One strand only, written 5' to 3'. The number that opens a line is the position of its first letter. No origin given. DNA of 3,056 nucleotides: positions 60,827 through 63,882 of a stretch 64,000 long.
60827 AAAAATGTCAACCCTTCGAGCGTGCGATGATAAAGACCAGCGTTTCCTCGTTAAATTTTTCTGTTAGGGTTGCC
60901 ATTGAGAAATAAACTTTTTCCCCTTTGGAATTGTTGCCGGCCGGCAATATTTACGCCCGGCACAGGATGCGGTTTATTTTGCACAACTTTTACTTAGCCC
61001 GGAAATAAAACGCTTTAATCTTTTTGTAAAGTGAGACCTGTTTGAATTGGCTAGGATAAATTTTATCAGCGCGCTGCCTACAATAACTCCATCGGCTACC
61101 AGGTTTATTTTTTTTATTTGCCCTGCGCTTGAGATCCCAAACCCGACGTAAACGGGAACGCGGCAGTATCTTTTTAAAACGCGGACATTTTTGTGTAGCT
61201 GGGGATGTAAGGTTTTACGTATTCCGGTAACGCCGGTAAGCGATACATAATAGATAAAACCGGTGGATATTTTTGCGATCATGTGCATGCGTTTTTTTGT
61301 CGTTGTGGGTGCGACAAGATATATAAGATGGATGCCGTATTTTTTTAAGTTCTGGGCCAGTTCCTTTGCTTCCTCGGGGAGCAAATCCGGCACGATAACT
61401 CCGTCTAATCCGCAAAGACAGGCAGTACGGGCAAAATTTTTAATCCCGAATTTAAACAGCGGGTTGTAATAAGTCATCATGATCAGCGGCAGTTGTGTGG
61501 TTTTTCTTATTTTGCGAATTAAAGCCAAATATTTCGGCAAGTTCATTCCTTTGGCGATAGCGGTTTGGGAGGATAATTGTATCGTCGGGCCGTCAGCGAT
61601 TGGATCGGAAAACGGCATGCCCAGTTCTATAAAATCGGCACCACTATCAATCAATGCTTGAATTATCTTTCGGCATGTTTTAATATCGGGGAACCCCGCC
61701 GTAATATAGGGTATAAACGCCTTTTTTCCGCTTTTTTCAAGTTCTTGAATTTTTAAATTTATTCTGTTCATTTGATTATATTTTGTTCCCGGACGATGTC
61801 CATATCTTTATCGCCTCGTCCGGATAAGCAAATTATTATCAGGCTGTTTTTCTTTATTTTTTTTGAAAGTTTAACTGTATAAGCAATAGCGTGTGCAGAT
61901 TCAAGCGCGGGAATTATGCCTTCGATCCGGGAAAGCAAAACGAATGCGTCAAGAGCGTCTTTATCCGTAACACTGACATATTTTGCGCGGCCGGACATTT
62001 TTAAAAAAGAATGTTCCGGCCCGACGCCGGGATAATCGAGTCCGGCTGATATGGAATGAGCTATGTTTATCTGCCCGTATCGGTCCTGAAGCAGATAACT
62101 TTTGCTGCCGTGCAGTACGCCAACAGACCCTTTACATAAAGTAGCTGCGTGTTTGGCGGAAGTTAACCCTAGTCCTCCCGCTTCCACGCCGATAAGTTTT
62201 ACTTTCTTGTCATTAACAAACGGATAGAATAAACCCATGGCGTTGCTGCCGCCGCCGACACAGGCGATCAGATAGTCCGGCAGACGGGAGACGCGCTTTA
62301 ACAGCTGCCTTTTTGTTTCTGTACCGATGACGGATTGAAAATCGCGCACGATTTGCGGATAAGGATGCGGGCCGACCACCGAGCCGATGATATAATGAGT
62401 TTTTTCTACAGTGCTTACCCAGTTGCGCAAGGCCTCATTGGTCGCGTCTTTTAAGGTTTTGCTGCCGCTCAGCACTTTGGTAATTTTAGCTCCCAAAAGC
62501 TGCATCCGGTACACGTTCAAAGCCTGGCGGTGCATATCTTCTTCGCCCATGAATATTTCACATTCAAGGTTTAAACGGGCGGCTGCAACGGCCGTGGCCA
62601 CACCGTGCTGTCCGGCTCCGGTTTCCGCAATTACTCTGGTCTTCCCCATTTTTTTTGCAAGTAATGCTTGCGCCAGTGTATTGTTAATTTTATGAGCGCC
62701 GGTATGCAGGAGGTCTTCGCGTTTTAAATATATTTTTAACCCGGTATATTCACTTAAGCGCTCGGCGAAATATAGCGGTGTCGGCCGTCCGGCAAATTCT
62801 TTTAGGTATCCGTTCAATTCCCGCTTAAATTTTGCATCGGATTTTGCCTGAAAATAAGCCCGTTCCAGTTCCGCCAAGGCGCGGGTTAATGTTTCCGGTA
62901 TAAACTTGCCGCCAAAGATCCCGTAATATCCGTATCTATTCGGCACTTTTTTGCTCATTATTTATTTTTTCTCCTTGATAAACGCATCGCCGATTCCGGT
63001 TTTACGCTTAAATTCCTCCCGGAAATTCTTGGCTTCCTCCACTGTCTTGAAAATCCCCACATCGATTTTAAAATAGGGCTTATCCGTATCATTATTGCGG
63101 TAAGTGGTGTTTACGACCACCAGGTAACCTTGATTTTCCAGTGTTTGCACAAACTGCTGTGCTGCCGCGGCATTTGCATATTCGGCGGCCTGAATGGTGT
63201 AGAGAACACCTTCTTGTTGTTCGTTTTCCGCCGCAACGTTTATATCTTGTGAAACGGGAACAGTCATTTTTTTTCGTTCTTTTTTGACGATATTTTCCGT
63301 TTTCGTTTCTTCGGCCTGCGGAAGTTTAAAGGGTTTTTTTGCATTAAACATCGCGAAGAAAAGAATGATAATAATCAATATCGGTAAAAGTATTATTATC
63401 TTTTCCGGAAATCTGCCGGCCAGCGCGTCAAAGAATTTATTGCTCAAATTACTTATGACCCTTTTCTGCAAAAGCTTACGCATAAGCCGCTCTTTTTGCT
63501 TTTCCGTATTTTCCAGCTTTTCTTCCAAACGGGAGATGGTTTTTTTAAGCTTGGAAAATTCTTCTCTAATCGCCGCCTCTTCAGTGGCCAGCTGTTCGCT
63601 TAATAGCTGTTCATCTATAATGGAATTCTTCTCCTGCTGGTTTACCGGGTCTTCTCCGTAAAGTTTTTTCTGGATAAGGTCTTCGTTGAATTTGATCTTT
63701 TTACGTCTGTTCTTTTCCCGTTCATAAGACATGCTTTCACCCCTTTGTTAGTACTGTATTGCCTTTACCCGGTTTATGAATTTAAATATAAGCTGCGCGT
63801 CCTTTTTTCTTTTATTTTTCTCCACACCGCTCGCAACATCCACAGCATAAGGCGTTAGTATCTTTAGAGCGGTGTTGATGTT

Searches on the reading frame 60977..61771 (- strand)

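Call 64: search_protein_families(library=pfam, max_evalue=0.00001, proteins=[window:60977-61771:-])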
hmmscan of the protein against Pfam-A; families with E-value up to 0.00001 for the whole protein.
window:60977-61771:- (265 aa): 1 family
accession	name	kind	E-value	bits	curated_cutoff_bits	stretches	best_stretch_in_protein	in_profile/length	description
PF00290.26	Trp_syntA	-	8.7e-87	290.8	27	1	9-254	2-249/259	Tryptophan synthase alpha chain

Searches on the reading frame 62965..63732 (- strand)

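Call 64: search_protein_families(library=pfam, max_evalue=0.00001, proteins=[window:62965-63732:-])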
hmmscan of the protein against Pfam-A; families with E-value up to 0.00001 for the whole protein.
window:62965-63732:- (256 aa): 1 family
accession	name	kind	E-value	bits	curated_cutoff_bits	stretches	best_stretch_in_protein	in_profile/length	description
PF05036.18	SPOR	-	4.9e-10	40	21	1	177-252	4-75/76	SPOR domain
